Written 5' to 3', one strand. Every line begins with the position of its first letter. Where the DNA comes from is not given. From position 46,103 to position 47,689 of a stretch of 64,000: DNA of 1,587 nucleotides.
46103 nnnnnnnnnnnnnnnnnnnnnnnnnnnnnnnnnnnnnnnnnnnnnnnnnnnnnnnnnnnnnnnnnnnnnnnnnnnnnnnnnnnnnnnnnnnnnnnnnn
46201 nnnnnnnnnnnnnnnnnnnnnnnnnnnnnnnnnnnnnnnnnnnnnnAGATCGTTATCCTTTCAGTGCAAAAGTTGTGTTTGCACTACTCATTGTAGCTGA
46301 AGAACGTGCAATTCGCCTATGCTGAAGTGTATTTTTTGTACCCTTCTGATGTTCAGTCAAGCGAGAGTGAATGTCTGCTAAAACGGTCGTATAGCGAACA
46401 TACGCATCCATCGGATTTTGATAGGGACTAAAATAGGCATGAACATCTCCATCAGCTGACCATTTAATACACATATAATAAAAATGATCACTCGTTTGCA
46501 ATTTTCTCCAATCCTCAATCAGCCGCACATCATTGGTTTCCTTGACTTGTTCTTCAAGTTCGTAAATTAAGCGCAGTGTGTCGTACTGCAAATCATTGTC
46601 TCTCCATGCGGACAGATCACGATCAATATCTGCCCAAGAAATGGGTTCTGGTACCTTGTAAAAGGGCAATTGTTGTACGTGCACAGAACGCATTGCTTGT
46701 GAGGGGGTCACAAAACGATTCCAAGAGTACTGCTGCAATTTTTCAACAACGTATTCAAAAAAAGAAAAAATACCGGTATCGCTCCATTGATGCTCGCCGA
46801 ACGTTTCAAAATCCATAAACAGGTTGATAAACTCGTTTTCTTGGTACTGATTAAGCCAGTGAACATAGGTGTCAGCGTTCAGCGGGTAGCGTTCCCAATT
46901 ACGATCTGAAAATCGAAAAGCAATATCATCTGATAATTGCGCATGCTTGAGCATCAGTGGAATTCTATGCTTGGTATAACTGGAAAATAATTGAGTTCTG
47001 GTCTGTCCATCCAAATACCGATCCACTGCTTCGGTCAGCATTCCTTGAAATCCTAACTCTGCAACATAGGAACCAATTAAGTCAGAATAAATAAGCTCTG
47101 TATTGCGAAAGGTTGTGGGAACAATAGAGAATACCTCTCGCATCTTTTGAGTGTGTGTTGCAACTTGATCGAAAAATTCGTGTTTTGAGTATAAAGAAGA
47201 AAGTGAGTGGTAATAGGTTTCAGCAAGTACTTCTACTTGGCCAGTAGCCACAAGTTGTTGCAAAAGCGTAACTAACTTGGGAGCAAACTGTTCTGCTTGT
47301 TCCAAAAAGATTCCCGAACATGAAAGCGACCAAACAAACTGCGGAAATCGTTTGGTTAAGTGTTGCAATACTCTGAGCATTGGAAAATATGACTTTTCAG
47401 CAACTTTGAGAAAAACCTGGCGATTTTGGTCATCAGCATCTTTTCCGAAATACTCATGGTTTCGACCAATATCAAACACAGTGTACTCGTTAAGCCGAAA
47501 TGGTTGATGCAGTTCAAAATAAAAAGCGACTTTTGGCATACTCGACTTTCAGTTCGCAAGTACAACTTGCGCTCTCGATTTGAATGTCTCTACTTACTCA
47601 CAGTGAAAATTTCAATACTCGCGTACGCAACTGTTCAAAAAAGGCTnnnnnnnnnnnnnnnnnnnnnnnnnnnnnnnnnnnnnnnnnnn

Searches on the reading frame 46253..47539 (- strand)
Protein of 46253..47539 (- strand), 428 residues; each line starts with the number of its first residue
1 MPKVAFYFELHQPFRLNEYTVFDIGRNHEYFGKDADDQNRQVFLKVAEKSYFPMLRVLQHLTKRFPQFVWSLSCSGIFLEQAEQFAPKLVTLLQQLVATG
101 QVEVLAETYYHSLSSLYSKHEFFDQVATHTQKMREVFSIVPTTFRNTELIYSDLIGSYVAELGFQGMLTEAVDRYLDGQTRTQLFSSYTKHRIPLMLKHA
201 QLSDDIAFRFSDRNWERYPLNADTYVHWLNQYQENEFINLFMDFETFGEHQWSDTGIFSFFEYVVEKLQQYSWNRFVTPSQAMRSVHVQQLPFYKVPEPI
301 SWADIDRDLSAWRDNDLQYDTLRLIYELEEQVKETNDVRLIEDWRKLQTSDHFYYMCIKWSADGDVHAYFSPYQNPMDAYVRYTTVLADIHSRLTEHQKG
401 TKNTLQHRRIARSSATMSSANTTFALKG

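Call 5: search_protein_families(library=pfam, proteins=[window:46253-47539:-], max_evalue=0.01)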
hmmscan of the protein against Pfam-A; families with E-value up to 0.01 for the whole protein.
window:46253-47539:- (428 aa): 1 family
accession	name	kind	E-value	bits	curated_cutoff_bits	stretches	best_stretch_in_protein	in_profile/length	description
PF03065.20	Glyco_hydro_57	-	8.8e-57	193.1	21.2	1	5-290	1-286/291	Glycosyl hydrolase family 57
